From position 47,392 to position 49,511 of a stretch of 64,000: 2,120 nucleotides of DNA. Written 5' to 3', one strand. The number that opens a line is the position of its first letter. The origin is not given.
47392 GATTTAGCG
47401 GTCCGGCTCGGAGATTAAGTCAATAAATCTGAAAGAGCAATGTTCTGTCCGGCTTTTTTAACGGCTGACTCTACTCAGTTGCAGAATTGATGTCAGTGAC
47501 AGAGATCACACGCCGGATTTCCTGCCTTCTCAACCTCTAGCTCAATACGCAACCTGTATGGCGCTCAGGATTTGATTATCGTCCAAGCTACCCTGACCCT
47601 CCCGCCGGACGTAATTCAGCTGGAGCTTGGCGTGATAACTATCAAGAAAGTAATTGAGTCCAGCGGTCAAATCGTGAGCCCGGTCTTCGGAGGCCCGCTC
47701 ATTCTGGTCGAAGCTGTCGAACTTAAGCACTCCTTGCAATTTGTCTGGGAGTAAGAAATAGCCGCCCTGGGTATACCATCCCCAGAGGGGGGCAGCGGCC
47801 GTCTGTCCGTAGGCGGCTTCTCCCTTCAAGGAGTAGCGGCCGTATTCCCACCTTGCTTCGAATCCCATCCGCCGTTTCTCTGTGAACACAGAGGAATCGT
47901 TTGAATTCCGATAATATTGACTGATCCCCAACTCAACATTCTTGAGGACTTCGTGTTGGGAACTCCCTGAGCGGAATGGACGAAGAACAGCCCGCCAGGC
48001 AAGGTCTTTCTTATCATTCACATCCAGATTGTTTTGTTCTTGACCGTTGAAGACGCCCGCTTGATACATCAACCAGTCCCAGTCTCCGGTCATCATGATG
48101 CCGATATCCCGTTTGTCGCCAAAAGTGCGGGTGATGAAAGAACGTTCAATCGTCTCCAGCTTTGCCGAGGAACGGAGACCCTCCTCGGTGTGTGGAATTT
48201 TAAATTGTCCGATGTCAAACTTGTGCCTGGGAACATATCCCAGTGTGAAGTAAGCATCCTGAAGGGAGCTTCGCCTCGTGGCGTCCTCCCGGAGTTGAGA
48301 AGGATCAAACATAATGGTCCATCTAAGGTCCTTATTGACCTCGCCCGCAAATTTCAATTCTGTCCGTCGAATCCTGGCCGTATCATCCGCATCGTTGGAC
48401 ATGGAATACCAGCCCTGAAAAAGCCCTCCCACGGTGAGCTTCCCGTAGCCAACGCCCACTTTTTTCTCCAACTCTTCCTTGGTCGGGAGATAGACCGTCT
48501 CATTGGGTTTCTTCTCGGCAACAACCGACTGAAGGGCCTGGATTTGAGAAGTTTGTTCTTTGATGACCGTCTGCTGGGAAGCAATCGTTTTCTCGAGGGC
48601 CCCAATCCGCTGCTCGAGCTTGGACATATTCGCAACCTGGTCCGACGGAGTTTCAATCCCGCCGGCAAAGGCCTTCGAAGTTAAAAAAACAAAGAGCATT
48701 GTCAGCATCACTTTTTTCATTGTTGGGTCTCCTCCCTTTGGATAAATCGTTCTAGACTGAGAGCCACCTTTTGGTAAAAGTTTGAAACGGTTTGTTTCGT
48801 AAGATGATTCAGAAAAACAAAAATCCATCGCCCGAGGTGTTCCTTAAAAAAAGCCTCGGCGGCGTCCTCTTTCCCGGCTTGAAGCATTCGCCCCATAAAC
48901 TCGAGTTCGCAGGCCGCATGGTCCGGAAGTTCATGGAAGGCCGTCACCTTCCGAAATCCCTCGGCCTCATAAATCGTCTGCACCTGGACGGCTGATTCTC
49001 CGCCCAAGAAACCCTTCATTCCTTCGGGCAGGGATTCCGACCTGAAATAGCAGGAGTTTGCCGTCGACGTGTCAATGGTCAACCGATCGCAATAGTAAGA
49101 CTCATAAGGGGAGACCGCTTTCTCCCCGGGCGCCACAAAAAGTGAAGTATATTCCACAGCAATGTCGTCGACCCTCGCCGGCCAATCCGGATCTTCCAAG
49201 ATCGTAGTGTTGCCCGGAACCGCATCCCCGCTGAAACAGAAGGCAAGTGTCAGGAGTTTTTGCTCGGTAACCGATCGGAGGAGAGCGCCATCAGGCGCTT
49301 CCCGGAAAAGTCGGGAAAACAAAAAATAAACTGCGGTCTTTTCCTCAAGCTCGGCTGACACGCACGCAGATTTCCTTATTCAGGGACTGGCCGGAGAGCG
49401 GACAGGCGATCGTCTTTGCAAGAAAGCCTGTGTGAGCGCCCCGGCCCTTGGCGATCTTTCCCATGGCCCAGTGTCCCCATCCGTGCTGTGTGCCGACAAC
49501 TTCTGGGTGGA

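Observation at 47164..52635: Tat-exported two-subunit Cys-ligand molybdoenzyme with TorD-like chaperone and an OprO/P-type anion porin, sitting directly upstream of a bis-MGD biosynthesis cluster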

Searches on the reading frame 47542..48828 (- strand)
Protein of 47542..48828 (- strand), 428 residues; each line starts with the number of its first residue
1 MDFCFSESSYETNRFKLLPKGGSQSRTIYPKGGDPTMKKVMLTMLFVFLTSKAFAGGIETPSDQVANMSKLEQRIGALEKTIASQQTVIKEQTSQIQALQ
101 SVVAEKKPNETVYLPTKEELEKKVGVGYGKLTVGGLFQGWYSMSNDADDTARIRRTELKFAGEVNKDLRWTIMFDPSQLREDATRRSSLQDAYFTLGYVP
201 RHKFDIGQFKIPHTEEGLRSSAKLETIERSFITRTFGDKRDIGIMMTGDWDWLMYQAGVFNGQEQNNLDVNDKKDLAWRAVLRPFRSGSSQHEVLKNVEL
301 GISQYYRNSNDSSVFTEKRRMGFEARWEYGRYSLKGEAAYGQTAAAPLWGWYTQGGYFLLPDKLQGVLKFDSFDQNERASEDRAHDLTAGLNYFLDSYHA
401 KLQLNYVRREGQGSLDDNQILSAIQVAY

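Call 3: search_protein_families(library=pfam, proteins=[window:47542-48828:-])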
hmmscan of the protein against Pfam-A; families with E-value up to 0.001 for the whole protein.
window:47542-48828:- (428 aa): 1 family
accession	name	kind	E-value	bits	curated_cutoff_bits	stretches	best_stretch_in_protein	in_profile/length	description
PF07396.17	Porin_O_P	-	8.1e-22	78.4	20.9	1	144-413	18-348/370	Phosphate-selective porin O and P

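Call 4: search_protein_families(library=ncbifam, proteins=[window:47542-48828:-])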
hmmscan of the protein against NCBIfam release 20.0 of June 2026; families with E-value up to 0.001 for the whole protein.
window:47542-48828:- (428 aa): 1 family
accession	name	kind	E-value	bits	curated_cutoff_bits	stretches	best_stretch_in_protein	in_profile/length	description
NF040900.1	porin_ExtI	equivalog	6e-08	31.9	150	1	182-272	108-201/403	selenite/tellurite reduction operon porin ExtI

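Call 89: search_solved_structures(query=window:47542-48720:-, max_evalue=10, show_alignments=1)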
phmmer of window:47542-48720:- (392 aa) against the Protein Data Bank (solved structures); distinct sequences matched with E-value up to 10: 3.
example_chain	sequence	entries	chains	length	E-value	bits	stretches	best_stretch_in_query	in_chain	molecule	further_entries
2o4v_A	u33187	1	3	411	1.5e-05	27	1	93-289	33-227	Porin P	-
4rjx_A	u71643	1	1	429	0.26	13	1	99-280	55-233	Porin O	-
4rjw_A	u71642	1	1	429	0.36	12.6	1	99-281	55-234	Porin O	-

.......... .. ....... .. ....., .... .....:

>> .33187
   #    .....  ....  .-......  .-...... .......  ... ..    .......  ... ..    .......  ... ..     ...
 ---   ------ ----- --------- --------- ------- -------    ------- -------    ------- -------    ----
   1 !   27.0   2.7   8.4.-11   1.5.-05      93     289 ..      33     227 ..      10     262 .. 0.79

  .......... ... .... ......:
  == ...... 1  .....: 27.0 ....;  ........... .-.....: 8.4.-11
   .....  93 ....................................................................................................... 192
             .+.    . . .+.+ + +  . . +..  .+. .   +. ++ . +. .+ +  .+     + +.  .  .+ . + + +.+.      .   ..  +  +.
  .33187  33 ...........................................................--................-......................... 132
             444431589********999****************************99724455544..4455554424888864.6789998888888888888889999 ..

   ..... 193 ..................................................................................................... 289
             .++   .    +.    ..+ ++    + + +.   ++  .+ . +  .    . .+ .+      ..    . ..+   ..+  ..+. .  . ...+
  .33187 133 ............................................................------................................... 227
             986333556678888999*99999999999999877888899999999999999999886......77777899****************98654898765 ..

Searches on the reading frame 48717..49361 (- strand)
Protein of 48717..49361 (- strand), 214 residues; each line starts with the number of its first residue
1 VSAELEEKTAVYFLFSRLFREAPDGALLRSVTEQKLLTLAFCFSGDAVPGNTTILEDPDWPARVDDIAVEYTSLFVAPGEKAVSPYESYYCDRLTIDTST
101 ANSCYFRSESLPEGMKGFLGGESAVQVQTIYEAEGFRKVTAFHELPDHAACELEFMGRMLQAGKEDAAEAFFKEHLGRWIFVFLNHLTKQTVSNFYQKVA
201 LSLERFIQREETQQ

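Call 3: search_protein_families(library=pfam, proteins=[window:48717-49361:-])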
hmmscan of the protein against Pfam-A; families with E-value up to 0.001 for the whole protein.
window:48717-49361:- (214 aa): 1 family
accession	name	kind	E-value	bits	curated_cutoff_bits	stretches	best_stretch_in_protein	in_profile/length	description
PF02613.20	Nitrate_red_del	-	1.2e-22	80.8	22.2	1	62-183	23-134/136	Nitrate reductase delta subunit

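Call 4: search_protein_families(library=ncbifam, proteins=[window:48717-49361:-])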
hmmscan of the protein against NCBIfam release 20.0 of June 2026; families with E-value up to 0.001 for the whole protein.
window:48717-49361:- (214 aa): 4 families
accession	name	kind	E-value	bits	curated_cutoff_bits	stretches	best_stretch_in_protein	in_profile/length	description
NF003442.0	PRK04976.1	equivalog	3.5e-13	50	132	1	66-210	76-204/211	molecular chaperone TorD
TIGR03482.1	DMSO_red_II_cha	subfamily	7.1e-07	29.4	152.3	1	135-210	101-188/197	DMSO reductase family type II enzyme chaperone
NF008632.0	PRK11621.1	equivalog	2.8e-05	23.8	162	0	119-201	98-179/203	Tat proofreading chaperone DmsD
NF042981.1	EthbenzDh_ebdD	equivalog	5.6e-05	22.9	360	0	139-210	130-211/222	ethylbenzene dehydrogenase subunit delta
